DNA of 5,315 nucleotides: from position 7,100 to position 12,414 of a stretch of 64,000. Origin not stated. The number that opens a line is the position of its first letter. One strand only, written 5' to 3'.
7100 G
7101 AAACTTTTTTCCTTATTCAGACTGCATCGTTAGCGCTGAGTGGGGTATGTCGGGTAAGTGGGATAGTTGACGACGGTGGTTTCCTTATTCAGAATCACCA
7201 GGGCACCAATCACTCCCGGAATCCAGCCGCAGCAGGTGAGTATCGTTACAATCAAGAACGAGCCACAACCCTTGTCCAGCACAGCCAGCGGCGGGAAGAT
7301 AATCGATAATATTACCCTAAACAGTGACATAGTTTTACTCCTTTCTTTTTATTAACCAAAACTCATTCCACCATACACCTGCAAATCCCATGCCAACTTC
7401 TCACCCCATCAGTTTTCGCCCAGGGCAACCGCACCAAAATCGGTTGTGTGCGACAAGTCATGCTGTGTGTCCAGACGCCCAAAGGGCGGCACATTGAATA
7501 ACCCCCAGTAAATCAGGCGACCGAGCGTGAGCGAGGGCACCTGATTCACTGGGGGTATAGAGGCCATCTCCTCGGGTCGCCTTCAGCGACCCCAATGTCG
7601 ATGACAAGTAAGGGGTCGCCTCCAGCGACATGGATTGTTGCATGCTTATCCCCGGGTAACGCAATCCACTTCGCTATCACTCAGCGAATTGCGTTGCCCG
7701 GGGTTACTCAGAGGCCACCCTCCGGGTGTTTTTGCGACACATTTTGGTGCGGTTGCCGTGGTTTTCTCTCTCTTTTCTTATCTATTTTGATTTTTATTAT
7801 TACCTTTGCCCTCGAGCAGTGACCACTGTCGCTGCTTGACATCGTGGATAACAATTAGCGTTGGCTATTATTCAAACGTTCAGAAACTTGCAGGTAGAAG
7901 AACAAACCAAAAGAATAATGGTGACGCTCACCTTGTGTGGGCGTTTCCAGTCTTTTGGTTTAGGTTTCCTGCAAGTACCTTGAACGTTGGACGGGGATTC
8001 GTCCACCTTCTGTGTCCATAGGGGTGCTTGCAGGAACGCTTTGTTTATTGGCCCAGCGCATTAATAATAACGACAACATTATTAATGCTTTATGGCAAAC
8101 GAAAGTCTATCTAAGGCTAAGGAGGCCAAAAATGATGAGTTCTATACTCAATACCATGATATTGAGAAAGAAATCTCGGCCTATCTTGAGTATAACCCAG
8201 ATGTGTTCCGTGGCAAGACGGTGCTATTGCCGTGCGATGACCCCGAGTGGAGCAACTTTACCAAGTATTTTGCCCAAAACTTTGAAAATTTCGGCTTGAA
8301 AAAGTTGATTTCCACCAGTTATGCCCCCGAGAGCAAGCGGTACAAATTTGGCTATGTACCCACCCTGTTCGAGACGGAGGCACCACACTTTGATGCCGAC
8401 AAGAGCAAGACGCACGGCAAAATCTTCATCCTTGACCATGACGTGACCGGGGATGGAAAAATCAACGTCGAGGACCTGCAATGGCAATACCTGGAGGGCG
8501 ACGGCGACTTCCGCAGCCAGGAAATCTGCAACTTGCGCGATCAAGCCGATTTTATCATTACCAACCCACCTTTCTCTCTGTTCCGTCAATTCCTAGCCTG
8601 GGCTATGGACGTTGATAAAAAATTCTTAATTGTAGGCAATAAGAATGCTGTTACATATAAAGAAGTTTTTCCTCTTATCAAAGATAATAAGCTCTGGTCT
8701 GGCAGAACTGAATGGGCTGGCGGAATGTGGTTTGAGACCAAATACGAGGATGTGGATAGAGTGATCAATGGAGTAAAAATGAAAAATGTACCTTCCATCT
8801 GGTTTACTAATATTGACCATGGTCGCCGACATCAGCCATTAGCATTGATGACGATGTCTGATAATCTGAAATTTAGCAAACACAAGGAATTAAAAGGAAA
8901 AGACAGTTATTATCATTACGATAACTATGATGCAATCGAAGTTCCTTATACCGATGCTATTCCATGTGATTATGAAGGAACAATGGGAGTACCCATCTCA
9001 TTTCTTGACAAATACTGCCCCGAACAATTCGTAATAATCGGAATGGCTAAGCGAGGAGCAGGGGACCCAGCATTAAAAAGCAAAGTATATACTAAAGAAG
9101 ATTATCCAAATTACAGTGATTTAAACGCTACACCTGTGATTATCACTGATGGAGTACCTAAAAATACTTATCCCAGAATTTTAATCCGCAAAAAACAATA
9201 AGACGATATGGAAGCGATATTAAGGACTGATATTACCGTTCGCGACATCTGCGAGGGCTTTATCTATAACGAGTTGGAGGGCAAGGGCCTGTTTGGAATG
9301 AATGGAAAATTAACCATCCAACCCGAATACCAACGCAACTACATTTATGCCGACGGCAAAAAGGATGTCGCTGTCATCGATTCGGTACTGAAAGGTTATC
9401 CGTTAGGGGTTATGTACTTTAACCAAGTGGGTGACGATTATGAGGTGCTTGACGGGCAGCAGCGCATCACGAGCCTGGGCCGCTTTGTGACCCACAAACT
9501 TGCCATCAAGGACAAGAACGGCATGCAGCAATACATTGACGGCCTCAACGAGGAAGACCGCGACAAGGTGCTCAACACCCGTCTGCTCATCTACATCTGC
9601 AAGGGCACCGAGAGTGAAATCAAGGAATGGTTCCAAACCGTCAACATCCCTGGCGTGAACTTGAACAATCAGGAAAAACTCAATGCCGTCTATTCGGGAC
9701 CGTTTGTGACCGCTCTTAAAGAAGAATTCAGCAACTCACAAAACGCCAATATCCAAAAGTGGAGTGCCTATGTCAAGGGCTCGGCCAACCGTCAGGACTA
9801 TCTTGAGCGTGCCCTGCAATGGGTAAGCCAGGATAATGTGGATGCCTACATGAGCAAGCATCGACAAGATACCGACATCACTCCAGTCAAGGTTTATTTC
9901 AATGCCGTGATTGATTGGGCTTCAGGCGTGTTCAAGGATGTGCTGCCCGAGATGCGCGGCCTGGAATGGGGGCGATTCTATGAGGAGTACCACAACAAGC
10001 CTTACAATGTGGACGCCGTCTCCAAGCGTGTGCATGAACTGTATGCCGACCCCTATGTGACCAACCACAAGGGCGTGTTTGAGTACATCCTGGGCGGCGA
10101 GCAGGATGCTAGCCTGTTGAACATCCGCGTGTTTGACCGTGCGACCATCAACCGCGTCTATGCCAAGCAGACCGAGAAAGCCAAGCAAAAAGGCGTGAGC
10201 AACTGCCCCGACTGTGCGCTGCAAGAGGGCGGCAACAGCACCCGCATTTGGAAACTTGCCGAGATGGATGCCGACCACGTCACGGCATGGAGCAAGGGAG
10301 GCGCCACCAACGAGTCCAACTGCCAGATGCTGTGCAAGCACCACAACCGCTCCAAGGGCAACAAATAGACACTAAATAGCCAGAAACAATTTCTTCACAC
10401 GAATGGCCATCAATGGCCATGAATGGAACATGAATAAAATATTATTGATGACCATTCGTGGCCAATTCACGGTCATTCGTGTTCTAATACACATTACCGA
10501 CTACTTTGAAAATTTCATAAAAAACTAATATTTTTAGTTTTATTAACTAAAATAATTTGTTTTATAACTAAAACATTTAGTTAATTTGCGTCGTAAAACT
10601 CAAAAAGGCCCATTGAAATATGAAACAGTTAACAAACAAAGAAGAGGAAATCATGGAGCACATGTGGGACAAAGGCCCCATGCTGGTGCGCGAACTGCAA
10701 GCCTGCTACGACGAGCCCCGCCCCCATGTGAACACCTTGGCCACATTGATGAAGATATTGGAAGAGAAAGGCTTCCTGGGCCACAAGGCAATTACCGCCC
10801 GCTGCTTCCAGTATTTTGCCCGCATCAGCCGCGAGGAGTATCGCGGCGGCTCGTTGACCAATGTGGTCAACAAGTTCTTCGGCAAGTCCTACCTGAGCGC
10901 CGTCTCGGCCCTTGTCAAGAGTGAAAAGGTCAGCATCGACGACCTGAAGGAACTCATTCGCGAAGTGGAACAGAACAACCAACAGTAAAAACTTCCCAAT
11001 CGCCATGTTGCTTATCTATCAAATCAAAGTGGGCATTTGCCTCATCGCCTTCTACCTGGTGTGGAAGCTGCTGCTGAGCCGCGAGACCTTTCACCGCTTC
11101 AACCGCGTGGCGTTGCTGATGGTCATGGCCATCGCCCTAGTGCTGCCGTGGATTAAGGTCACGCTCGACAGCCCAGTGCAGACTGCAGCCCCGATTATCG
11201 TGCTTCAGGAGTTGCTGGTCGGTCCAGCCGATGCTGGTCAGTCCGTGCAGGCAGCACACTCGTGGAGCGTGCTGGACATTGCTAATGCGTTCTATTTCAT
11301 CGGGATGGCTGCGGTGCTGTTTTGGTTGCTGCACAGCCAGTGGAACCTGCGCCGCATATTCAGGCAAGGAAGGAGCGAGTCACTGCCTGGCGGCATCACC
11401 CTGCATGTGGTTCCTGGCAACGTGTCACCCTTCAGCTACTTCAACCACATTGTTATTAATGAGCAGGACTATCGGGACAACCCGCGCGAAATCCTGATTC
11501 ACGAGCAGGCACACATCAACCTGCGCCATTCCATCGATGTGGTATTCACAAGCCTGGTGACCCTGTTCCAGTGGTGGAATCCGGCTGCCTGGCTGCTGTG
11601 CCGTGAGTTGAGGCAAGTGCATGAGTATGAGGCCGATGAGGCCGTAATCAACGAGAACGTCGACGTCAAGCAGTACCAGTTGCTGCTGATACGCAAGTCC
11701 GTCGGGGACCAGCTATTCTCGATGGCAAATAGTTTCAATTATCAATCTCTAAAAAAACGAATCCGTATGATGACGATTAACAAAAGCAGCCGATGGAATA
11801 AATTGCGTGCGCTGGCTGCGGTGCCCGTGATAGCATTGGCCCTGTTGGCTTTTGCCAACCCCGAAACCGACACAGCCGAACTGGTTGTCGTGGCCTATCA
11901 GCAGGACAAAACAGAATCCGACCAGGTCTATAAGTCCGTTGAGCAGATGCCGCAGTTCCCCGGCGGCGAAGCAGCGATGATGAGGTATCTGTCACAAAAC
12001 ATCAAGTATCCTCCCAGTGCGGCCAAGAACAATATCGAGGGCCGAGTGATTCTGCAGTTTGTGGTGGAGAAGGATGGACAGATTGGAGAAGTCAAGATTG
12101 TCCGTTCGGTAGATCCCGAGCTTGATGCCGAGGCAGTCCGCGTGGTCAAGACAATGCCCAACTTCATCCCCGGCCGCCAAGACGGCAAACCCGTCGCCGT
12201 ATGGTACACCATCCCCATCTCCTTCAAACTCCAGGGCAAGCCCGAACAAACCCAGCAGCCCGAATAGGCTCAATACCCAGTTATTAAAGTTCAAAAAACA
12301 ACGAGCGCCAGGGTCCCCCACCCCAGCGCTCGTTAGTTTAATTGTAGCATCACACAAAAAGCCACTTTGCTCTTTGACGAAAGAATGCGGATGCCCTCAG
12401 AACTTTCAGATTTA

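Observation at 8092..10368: Translationally coupled adenine methyltransferase + DUF262(ParB/Srx-fold)-HNH nuclease: a non-canonical restriction-like pair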

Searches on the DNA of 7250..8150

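Call 58: search_rna_families(source=window, start=7250, end=8150, threshold=evalue, max_evalue=1, show_alignments=2)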
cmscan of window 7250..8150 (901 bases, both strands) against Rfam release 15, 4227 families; matches with E-value up to 1: 2.
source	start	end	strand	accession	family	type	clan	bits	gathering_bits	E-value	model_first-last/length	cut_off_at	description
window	7648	7705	-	RF03929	mir-6579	Gene; miRNA;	-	22.5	47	0.21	1-68/68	no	mir-6579 microRNA precursor family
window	7643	7710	+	RF00642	mir-23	Gene; miRNA;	-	17.9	52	0.9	1-73/73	no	mir-23 microRNA precursor family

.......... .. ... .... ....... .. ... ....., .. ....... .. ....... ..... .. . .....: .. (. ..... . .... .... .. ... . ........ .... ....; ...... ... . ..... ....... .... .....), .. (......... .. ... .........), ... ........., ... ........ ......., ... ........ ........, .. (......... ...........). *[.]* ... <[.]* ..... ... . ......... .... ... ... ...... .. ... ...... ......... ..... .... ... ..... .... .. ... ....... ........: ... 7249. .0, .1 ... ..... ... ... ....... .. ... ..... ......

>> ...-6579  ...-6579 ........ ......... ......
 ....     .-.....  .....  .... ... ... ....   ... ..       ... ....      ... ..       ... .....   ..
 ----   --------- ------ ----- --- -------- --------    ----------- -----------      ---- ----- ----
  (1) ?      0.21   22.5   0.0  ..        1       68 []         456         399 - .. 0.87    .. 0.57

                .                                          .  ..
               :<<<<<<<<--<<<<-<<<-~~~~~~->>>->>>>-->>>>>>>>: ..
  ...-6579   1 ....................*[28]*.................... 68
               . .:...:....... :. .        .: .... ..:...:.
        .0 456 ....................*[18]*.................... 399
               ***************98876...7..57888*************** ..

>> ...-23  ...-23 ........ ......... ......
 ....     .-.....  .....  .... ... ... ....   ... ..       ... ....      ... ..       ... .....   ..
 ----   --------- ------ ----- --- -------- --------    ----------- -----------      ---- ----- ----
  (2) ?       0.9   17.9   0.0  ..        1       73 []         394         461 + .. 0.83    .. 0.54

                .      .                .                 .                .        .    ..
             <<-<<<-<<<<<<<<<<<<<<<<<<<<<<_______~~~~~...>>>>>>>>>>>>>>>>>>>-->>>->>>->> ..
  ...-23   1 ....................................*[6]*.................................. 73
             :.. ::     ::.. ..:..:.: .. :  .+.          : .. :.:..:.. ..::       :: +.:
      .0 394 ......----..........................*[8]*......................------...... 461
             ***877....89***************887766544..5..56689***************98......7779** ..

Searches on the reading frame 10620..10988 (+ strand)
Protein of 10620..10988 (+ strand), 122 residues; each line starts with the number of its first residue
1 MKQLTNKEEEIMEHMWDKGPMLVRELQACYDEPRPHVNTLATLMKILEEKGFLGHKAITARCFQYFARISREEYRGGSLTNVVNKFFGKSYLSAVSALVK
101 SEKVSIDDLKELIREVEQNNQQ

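Call 45: search_protein_families(library=pfam, proteins=[window:10620-10985:+], max_evalue=0.01)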
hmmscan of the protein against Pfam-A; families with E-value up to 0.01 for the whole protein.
window:10620-10985:+ (122 aa): 1 family
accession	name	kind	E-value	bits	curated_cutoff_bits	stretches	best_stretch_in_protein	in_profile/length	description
PF03965.22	Penicillinase_R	-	2e-25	89.8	22.6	1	4-118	1-115/115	Penicillinase repressor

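Call 94: find_encoding_contigs(protein=window:10620-10988:+, flank=6000, max_places=8)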
Protein window:10620-10988:+ (122 aa): 23 contigs read that carry it; 8 places shown.
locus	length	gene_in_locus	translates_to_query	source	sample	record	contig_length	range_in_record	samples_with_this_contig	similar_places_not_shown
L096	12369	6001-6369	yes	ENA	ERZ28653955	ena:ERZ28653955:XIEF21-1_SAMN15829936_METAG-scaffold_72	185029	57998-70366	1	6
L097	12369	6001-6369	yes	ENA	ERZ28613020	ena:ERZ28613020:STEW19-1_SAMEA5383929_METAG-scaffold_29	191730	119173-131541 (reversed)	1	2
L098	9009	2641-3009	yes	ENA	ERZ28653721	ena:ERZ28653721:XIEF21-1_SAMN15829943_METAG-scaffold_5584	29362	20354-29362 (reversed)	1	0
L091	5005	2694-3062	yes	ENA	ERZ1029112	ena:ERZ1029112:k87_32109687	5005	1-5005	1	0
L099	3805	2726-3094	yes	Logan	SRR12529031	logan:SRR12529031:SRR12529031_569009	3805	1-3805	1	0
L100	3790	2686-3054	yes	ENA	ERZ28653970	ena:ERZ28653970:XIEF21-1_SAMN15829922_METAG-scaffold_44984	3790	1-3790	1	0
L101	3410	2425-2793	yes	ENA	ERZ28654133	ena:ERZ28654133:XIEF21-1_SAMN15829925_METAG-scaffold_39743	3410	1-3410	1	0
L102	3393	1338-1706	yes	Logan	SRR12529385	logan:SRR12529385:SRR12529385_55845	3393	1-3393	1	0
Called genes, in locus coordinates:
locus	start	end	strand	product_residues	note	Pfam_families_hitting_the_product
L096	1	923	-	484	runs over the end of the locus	PF00004:AAA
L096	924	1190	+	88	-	-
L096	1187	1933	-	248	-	-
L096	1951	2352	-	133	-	-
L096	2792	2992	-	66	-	PF01679:Pmp3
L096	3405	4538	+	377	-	PF13651:EcoRI_methylase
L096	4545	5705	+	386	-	PF03235:GmrSD_N, PF01844:HNH (weak)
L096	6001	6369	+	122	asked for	PF03965:Penicillinase_R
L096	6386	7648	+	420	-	PF05569:Peptidase_M56, PF03544:TonB_C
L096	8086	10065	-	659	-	PF02518:HATPase_c, PF00204:DNA_gyraseB, PF01751:Toprim, PF00986:DNA_gyraseB_C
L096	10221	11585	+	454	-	PF17125:Methyltr_RsmF_N, PF01189:Methyltr_RsmB-F, PF13636:Methyltranf_PUA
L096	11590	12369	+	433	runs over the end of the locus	PF01554:MatE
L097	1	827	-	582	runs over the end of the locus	PF00004:AAA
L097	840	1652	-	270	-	-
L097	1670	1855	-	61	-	-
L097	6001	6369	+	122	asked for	PF03965:Penicillinase_R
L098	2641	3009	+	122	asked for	PF03965:Penicillinase_R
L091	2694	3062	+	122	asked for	PF03965:Penicillinase_R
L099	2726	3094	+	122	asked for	PF03965:Penicillinase_R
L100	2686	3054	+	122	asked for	PF03965:Penicillinase_R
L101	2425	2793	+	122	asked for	PF03965:Penicillinase_R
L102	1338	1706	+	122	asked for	PF03965:Penicillinase_R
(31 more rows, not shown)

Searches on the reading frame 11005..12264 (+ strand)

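Call 45: search_protein_families(library=pfam, proteins=[window:11005-12264:+], max_evalue=0.01)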
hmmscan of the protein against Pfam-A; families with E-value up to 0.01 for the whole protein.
window:11005-12264:+ (420 aa): 2 families
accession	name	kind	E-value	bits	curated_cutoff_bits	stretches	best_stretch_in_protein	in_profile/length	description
PF03544.19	TonB_C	-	1.6e-22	80.1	24.6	1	332-409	2-79/79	Gram-negative bacterial TonB protein C-terminal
PF05569.17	Peptidase_M56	-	4.3e-09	36.4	31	1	161-255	193-295/296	BlaR1 peptidase M56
